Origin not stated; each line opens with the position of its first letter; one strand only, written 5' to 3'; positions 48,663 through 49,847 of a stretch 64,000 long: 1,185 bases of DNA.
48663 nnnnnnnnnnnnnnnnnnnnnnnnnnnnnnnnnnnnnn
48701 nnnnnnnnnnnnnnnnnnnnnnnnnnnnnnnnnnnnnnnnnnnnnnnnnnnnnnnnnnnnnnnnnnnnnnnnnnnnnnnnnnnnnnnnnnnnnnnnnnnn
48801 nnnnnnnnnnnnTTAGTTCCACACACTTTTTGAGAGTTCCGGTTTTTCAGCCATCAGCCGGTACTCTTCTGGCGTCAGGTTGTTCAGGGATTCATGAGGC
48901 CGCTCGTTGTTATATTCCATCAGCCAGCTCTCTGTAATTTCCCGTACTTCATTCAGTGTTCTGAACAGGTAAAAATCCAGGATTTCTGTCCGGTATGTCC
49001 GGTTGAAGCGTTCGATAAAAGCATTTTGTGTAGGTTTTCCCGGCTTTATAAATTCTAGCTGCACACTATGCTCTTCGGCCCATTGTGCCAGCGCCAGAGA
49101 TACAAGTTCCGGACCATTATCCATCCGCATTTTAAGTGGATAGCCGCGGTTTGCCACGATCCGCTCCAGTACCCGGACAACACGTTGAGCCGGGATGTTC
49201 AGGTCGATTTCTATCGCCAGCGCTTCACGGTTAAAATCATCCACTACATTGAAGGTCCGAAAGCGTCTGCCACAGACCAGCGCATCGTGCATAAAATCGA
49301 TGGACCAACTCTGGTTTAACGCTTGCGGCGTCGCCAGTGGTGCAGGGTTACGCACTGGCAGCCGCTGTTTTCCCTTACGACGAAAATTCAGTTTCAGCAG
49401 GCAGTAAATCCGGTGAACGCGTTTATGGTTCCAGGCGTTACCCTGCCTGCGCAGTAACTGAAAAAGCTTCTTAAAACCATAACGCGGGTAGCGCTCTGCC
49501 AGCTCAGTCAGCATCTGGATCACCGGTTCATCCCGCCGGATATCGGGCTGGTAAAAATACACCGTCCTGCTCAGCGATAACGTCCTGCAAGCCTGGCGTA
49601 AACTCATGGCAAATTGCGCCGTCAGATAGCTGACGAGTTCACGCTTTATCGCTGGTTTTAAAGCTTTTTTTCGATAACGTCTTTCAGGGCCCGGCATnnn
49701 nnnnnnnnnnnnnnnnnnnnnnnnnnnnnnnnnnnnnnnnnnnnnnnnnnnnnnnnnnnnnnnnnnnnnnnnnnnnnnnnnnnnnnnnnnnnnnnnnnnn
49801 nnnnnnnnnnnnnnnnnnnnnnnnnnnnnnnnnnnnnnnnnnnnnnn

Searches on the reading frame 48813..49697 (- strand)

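Call 19: search_protein_families(library=pfam, proteins=[window:48813-49697:-], max_evalue=0.01)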
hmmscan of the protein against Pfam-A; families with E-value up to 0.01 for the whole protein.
window:48813-49697:- (294 aa): 5 families
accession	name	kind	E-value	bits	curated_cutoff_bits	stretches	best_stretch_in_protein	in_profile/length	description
PF13683.12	rve_3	-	1e-26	92.9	26.5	1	211-276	2-67/67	Integrase core domain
PF00665.32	rve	-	9.2e-21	74.5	32.6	1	127-222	4-102/102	Integrase core domain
PF13276.12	HTH_21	-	4.3e-09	36.9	28.1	1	65-110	12-59/60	HTH-like domain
PF13333.12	rve_2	-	1.9e-05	25.1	22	1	230-282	2-54/56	Integrase core domain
PF24764.1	rva_4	-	6.6e-05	23.1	26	1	128-250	8-129/194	Integrase core domain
